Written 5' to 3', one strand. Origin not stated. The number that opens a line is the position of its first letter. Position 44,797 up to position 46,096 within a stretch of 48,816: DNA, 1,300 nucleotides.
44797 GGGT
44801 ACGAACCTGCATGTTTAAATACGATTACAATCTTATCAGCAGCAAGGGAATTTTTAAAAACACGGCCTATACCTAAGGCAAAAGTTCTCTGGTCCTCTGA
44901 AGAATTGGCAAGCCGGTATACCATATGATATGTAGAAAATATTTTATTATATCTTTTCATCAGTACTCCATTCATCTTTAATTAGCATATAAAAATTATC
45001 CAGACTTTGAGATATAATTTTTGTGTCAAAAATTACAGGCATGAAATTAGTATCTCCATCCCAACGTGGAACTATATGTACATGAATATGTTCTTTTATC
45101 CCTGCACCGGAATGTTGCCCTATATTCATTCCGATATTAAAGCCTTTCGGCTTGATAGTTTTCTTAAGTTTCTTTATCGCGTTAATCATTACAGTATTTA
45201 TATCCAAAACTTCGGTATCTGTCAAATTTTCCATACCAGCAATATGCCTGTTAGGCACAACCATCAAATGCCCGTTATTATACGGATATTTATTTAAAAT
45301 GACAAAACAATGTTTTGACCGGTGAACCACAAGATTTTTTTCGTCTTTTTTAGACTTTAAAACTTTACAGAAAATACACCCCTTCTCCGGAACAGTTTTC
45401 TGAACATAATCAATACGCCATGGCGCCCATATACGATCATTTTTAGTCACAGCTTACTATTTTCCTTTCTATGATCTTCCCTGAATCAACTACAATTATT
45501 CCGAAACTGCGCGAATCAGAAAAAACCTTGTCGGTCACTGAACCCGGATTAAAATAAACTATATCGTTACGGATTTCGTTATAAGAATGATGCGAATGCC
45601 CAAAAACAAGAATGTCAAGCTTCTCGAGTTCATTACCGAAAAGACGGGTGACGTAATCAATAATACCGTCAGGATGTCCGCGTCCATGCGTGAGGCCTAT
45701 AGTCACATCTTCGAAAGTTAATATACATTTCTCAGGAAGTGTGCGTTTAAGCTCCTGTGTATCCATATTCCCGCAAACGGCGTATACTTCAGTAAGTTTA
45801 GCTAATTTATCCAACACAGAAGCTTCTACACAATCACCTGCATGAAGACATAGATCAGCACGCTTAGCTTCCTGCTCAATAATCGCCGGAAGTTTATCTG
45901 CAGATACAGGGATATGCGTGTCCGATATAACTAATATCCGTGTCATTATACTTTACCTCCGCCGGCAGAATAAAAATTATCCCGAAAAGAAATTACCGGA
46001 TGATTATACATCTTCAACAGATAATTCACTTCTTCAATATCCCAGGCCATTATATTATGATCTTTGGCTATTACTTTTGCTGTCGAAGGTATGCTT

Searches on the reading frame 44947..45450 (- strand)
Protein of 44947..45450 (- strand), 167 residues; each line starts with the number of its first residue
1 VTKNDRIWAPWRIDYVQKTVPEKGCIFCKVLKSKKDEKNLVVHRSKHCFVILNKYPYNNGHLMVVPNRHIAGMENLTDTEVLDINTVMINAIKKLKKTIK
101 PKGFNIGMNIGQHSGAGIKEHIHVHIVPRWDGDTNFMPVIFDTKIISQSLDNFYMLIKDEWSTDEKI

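Call 59: search_protein_families(library=pfam, proteins=[window:44947-45450:-], max_evalue=0.01)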
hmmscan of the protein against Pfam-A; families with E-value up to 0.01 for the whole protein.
window:44947-45450:- (167 aa): 3 families
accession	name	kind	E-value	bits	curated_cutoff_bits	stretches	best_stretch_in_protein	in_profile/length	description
PF01230.28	HIT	-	5.2e-16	59.5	21.5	1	37-129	4-95/98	HIT domain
PF11969.13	DcpS_C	-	1.2e-11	45.5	24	1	25-127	2-100/114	Scavenger mRNA decapping enzyme C-term binding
PF04677.20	CwfJ_C_1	-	1.7e-06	28.4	21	1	19-85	8-72/122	Protein similar to CwfJ C-terminus 1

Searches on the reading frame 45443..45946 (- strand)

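Call 59: search_protein_families(library=pfam, proteins=[window:45443-45946:-], max_evalue=0.01)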
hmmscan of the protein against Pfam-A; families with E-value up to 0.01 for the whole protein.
window:45443-45946:- (167 aa): 2 families
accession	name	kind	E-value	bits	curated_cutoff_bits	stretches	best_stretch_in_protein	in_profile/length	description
PF12850.12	Metallophos_2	-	2e-31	109.5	27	1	3-155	2-153/154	Calcineurin-like phosphoesterase superfamily domain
PF00149.33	Metallophos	-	5.1e-09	37.3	21.5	1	3-89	2-116/191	Calcineurin-like phosphoesterase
